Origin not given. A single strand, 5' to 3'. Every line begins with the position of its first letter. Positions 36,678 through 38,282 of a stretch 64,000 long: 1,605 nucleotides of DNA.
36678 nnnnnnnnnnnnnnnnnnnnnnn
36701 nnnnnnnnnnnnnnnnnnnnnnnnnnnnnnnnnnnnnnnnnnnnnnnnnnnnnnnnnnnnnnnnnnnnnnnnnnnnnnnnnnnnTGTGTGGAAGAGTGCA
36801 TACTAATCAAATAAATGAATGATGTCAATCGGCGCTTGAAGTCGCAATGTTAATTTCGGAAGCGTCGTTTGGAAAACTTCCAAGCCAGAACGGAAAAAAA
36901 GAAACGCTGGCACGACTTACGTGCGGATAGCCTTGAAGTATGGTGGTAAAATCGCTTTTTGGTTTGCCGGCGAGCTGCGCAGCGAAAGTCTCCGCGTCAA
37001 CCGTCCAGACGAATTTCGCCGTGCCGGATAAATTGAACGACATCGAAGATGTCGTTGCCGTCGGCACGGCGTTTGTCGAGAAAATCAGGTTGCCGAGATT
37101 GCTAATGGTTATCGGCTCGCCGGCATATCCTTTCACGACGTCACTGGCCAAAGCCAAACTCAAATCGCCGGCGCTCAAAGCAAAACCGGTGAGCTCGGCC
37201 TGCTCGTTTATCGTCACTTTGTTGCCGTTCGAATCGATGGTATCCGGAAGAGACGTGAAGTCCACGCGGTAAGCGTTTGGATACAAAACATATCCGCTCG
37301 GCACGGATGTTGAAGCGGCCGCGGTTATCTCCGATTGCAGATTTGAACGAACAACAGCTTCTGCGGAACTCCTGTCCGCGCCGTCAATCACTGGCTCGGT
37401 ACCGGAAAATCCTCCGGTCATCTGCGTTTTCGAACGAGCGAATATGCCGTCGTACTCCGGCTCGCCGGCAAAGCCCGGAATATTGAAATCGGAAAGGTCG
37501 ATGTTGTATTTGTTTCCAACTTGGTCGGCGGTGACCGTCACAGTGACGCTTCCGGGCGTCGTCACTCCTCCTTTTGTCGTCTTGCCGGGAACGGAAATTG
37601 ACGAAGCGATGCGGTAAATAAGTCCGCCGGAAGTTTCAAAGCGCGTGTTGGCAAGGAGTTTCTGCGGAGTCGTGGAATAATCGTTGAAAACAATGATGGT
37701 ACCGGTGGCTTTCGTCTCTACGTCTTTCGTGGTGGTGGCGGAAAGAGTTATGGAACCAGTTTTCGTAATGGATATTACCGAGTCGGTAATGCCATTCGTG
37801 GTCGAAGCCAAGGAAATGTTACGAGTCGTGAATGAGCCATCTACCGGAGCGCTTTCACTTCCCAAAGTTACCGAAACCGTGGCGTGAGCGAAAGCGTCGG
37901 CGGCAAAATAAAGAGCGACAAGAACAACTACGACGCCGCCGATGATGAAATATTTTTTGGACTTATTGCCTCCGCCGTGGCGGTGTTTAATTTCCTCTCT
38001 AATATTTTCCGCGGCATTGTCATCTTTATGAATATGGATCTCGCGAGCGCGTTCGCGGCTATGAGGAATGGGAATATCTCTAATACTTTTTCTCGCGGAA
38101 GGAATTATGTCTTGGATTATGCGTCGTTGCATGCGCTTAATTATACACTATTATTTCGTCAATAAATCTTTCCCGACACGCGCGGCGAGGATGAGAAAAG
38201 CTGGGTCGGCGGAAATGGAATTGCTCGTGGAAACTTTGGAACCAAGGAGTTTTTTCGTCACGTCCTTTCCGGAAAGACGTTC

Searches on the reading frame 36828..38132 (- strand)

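Call 32: search_protein_families(library=pfam, proteins=[window:36828-38132:-], max_evalue=0.01)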
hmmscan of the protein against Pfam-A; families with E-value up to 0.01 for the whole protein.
window:36828-38132:- (435 aa): 1 family
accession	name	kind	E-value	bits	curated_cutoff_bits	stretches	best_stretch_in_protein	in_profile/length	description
PF21110.3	GlxA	-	0.0037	18.3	27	1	141-224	1-93/105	GlxA beta barrel domain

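Call 46: search_protein_families(library=pfam, proteins=[window:36828-38132:-], max_evalue=0.01)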
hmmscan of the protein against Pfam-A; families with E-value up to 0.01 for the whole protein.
window:36828-38132:- (435 aa): 1 family
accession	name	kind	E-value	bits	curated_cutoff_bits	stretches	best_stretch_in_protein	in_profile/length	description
PF21110.3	GlxA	-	0.0037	18.3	27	1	141-224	1-93/105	GlxA beta barrel domain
